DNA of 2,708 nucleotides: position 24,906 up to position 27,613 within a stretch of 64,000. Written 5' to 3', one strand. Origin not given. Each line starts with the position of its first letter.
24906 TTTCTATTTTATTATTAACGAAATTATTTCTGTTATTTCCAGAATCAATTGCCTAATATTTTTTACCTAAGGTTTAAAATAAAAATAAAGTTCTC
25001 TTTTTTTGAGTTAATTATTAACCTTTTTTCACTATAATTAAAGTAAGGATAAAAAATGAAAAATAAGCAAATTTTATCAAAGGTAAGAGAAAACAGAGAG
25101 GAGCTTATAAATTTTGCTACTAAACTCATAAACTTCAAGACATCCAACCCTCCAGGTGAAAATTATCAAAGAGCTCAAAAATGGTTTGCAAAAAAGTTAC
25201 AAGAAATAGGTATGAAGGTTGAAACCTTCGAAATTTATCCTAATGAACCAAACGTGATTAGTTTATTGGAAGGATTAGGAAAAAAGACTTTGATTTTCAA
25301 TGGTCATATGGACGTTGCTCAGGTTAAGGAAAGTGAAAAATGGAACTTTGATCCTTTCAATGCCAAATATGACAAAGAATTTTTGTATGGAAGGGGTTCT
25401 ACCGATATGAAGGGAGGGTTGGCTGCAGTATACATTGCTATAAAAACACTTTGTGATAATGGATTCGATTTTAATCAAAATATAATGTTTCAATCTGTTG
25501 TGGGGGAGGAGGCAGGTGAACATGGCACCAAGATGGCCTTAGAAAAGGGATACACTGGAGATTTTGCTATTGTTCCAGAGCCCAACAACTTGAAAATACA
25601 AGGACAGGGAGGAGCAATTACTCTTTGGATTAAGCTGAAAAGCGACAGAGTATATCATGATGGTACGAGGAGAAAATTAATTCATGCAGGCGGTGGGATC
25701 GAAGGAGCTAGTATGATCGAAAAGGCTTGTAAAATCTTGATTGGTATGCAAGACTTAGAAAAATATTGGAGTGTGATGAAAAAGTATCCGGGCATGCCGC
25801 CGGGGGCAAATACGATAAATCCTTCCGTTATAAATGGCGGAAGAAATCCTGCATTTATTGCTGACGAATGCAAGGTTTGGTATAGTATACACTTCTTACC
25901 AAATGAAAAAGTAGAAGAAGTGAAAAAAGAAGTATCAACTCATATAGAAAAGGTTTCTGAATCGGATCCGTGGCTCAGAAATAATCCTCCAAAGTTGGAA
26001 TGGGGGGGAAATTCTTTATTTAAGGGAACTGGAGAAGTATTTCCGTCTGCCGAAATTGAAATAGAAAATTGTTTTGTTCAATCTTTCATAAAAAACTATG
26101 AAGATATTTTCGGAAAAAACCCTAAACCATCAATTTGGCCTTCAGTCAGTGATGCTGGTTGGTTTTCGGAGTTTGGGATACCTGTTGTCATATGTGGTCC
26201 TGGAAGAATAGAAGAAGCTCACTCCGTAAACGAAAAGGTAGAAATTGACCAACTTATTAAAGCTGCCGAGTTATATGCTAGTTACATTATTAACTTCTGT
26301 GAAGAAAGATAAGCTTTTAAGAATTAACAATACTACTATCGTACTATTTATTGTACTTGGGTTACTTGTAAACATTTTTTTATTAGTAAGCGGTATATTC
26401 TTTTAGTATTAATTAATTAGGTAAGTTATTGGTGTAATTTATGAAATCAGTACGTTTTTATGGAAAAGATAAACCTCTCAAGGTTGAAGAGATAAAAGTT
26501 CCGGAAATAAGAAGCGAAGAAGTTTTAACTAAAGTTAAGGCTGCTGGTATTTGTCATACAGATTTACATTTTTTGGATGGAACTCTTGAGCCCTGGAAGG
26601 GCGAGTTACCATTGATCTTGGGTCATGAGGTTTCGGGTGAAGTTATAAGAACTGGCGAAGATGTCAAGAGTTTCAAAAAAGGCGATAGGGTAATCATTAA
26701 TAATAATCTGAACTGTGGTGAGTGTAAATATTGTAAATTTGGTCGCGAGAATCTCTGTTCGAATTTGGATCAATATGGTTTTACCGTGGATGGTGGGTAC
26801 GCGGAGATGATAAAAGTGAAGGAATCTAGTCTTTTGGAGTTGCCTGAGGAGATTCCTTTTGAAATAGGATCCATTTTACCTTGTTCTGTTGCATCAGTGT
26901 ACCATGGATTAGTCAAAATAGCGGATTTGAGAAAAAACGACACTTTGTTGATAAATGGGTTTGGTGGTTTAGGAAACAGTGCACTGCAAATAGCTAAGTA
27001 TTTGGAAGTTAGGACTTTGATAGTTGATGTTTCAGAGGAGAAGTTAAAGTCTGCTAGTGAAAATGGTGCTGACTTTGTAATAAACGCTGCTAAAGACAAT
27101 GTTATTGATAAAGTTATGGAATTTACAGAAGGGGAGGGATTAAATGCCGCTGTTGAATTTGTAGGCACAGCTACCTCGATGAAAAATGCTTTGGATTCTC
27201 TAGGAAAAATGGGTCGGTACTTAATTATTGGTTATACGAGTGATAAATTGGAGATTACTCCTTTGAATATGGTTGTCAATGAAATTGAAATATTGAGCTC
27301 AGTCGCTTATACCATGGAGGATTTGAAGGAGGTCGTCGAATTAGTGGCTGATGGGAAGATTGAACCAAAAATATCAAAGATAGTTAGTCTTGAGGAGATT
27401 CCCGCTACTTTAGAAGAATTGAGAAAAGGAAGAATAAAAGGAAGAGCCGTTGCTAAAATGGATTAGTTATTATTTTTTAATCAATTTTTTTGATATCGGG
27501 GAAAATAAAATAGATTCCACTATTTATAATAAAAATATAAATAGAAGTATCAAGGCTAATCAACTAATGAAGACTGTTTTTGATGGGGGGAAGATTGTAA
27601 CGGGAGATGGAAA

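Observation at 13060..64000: ~50-kb island that reads like an undescribed anaerobic catabolic pathway for 5-substituted (amino)pyrimidines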

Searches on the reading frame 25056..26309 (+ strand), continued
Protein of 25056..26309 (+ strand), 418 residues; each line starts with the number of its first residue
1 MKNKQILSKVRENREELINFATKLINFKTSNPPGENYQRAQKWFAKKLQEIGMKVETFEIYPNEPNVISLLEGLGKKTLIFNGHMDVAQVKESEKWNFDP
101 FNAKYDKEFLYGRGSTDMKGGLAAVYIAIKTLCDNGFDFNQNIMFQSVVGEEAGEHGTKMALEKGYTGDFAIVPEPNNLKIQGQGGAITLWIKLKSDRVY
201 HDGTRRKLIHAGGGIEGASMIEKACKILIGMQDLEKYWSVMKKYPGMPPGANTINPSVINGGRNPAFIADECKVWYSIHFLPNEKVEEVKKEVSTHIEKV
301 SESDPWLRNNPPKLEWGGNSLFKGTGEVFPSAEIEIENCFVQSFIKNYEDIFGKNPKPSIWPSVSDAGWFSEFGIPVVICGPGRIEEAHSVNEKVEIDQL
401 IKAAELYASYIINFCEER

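Call 99: search_protein_families(library=ncbifam, proteins=[L112:13582-14259:+, L112:8805-10055:+, L112:3456-4799:+, L112:4832-6151:+, L112:11129-12175:+, L112:12520-13569:+], max_evalue=1e-20)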
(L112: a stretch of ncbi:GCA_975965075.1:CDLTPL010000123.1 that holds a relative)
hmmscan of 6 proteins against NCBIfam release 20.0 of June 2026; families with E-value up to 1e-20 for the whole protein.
L112:13582-14259:+ (226 aa): 0 families

L112:8805-10055:+ (417 aa): 19 families
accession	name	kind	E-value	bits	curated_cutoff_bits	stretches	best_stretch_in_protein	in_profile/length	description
NF006370.0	PRK08596.1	equivalog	3.5e-166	553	412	1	4-415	7-420/425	acetylornithine deacetylase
TIGR01910.1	DapE-ArgE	subfamily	1.2e-95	320.9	217.6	1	18-405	2-372/373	ArgE/DapE family deacylase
NF005373.0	PRK06915.1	equivalog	4.3e-64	217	428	1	57-415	74-418/422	peptidase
NF005306.0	PRK06837.1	subfamily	3.5e-53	180.9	376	1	46-415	66-422/427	ArgE/DapE family deacylase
NF006399.0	PRK08651.1-2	equivalog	1.7e-48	165.7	381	1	13-406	3-396/405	succinyl-diaminopimelate desuccinylase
NF009555.0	PRK13004.1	equivalog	1.5e-46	159.1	321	1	4-415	5-396/399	YgeY family selenium metabolism-linked hydrolase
NF006400.0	PRK08651.1-3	equivalog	4.1e-41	141.1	374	1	8-411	4-403/410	succinyl-diaminopimelate desuccinylase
TIGR03526.1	selenium_YgeY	hypoth_equivalog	2.1e-40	138.8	321.5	1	4-411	3-390/395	YgeY family selenium metabolism-linked hydrolase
NF006365.0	PRK08588.1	subfamily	1.2e-37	130.1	289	1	17-414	10-380/383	succinyl-diaminopimelate desuccinylase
NF005710.0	PRK07522.1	subfamily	1.9e-37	129.4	412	1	12-407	6-381/391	acetylornithine deacetylase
NF009558.0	PRK13013.1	equivalog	4.2e-37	127.8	428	1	5-413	7-422/429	acetylornithine deacetylase/succinyl-diaminopimelate desuccinylase family protein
TIGR01892.1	AcOrn-deacetyl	equivalog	3.2e-35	121.9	297.7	1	35-406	16-360/365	acetylornithine deacetylase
NF003474.0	PRK05111.1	equivalog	6.1e-34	117.5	460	1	35-416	31-382/383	acetylornithine deacetylase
NF009557.0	PRK13009.1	equivalog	5e-32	111.5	284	1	15-414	4-374/377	succinyl-diaminopimelate desuccinylase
NF006398.0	PRK08651.1-1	equivalog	1.2e-30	106.8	439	1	5-414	3-399/403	succinyl-diaminopimelate desuccinylase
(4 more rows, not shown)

L112:3456-4799:+ (448 aa): 21 families
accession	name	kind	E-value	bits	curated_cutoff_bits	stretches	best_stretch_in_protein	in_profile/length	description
NF004701.0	PRK06038.1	equivalog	5.7e-123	410.8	609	1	13-445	5-428/432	N-ethylammeline chlorohydrolase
NF005557.0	PRK07228.1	equivalog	4.9e-114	381.5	522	1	13-446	2-440/445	5'-deoxyadenosine deaminase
NF006549.0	PRK09045.1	equivalog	2.7e-101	339.4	540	1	9-446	5-442/444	TRZ/ATZ family hydrolase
NF006252.0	PRK08393.1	equivalog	5.8e-95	318.8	617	1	14-441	3-421/424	N-ethylammeline chlorohydrolase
NF004995.0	PRK06380.1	subfamily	1e-82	278.4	567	1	14-434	3-414/418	metal-dependent hydrolase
TIGR03314.1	Se_ssnA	subfamily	4.2e-76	256.6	455.5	1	15-445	2-439/441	putative selenium metabolism protein SsnA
NF006055.0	PRK08203.1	equivalog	1.2e-75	254.9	532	1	12-446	5-453/455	8-oxoguanine deaminase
NF005540.0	PRK07203.1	equivalog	3e-75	253.6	444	1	14-444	2-439/444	putative aminohydrolase SsnA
NF012037.0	PRK15493.1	equivalog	8.5e-75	252.2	779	1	20-440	9-430/435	bifunctional S-methyl-5'-thioadenosine deaminase/S-adenosylhomocysteine deaminase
NF005211.0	PRK06687.1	equivalog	2.2e-72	244.2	703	1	17-428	6-418/419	TRZ/ATZ family protein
NF006056.0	PRK08204.1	subfamily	4.7e-68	230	391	1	13-447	4-444/449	hypothetical protein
NF009059.0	PRK12393.1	equivalog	7.4e-62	209.5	543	1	32-445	27-457/460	amidohydrolase family protein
NF004801.0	PRK06151.1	subfamily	2.3e-51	175.2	416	1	20-445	11-464/491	chlorohydrolase family protein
TIGR02967.1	guan_deamin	equivalog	3.2e-51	174.6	375.4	1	29-387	2-370/401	guanine deaminase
NF006681.0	PRK09229.1-2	equivalog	1.5e-46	159.1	362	1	28-438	16-445/451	formimidoylglutamate deiminase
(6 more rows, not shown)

L112:4832-6151:+ (440 aa): 68 families (the best 25 are shown)
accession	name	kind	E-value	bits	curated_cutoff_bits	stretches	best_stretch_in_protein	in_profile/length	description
NF004426.0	PRK05769.1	equivalog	2.3e-121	405.7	552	1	8-432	17-438/441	acetyl ornithine aminotransferase family protein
NF006228.0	PRK08360.1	equivalog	1.3e-112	376.7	608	1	8-435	3-428/443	aspartate aminotransferase family protein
NF005993.0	PRK08117.1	subfamily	3.7e-110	368.5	574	1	10-435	7-431/433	aspartate aminotransferase family protein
TIGR00707.1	argD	subfamily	2.5e-100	336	410.05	1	29-431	11-380/381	acetylornithine/succinylornithine family transaminase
NF002874.0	PRK03244.1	equivalog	6.3e-99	331.5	457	1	16-435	12-396/399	acetylornithine transaminase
NF045634.1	LeuMetRace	equivalog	4.6e-98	328.8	800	1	8-435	3-428/432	leucine/methionine racemase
NF006368.0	PRK08593.1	equivalog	5.8e-94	315.2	570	1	8-436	6-434/448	aspartate aminotransferase family protein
TIGR00700.1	GABAtrnsam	equivalog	1.1e-92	310.8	506.65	1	21-431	9-418/420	4-aminobutyrate--2-oxoglutarate transaminase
NF005376.0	PRK06918.1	equivalog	9.3e-89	297.9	676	1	5-434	14-444/451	4-aminobutyrate--2-oxoglutarate transaminase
NF002797.0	PRK02936.1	equivalog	7e-87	291.7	496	2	201-435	159-381/385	acetylornithine transaminase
NF002325.0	PRK01278.1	subfamily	6.7e-86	288.4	372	2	201-436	167-391/395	acetylornithine transaminase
NF049939.1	HyAminethphonNHLyPbfA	equivalog_domain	1.1e-85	287.8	525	1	16-432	32-440/442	(R)-1-hydroxy-2-aminoethylphosphonate ammonia-lyase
NF004718.0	PRK06062.1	subfamily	1.3e-84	284.4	472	1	25-437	36-452/454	hypothetical protein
NF005393.0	PRK06938.1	subfamily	1.5e-84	284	671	1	33-436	55-467/469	diaminobutyrate--2-oxoglutarate transaminase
NF004714.0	PRK06058.1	subfamily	2.4e-84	283.5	639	1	31-431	45-444/447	4-aminobutyrate--2-oxoglutarate transaminase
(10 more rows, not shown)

L112:11129-12175:+ (349 aa): 1 family
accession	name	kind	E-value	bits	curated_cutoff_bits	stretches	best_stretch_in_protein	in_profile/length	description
NF047927.1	ABC_BMP_B6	equivalog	9.8e-25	87.4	400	1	47-345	18-304/314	putative B6 ABC transporter substrate-binding protein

L112:12520-13569:+ (350 aa): 1 family
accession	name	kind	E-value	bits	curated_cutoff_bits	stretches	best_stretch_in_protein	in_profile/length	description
NF047927.1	ABC_BMP_B6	equivalog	1.9e-24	86.4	400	1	50-344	20-302/314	putative B6 ABC transporter substrate-binding protein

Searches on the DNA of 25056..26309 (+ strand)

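Call 78: search_rna_families(source=L111, start=5400, end=6200, threshold=gathering)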
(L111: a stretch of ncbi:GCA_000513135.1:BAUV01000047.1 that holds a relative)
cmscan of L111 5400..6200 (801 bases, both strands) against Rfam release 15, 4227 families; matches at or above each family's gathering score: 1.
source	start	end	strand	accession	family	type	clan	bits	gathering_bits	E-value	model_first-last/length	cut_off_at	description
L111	5801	5902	+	RF00059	TPP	Cis-reg; riboswitch;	-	74.8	54.3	8.2e-15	1-105/105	no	TPP riboswitch aptamer (THI element)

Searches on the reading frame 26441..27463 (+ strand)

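Call 4: search_protein_families(library=pfam, proteins=[window:26441-27463:+])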
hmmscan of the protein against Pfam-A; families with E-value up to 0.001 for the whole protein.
window:26441-27463:+ (341 aa): 3 families
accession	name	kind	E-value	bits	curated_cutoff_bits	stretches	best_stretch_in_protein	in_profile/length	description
PF08240.17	ADH_N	-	2.4e-31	108.5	23.5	1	26-136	3-104/104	Alcohol dehydrogenase GroES-like domain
PF00107.32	ADH_zinc_N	-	7.1e-26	91.1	31.8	1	176-303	1-128/129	Zinc-binding dehydrogenase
PF13602.12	ADH_zinc_N_2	-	3e-13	51.3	27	1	209-337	2-133/134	Zinc-binding dehydrogenase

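Call 10: search_protein_families(library=ncbifam, proteins=[window:26441-27463:+], max_evalue=0.00001)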
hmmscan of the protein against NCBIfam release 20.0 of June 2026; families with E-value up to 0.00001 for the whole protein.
window:26441-27463:+ (341 aa): 26 families (the best 25 are shown)
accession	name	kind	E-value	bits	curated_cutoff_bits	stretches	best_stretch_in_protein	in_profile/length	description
NF010344.0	PRK13771.1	subfamily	6.1e-69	232.5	349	1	1-340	1-333/334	putative alcohol dehydrogenase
NF006940.0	PRK09422.1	equivalog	9.4e-69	231.9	344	1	9-340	8-335/338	alcohol dehydrogenase AdhP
NF041172.1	AcrlCoa_red_Thmprot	equivalog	2.9e-59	200.7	500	1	1-336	1-330/334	acryloyl-CoA reductase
NF041097.1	keto_inos_dh_IolM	equivalog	4.9e-59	199.9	450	1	12-333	39-383/389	scyllo-inosose 3-dehydrogenase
TIGR00692.1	tdh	equivalog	2e-50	171.8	458.35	1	14-332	12-333/340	L-threonine 3-dehydrogenase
NF003808.0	PRK05396.1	equivalog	8.8e-50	169.5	380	1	1-331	1-332/341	L-threonine 3-dehydrogenase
TIGR03989.1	Rxyl_3153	subfamily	3.5e-48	164.7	440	2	7-107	8-106/370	NDMA-dependent alcohol dehydrogenase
TIGR03201.1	dearomat_had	equivalog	1.3e-45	156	338.65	1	10-337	8-346/349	6-hydroxycyclohex-1-ene-1-carbonyl-CoA dehydrogenase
TIGR02824.1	quinone_pig3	subfamily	8.1e-44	149.9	296.8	2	115-338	89-323/325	putative NAD(P)H quinone oxidoreductase, PIG3 family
TIGR03451.1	mycoS_dep_FDH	equivalog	3.6e-43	147.8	512.9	1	6-333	7-352/358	S-(hydroxymethyl)mycothiol dehydrogenase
NF047908.1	AldhRedAhr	equivalog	2.2e-42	145.1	470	1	9-338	12-333/335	NADPH-dependent aldehyde reductase Ahr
NF007489.0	PRK10083.1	equivalog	6.6e-42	143.7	376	1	8-310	7-304/339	Zn-dependent oxidoreductase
TIGR02818.1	adh_III_F_hyde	equivalog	3.1e-41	141.6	543.95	2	7-109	8-108/368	S-(hydroxymethyl)glutathione dehydrogenase/class III alcohol dehydrogenase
TIGR02822.1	adh_fam_2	subfamily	2e-37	129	283.5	1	10-337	12-327/329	zinc-binding alcohol dehydrogenase family protein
TIGR03366.1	HpnZ_proposed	hypoth_equivalog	6.8e-35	120.8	328.1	1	21-306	1-297/315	putative phosphonate catabolism associated alcohol dehydrogenase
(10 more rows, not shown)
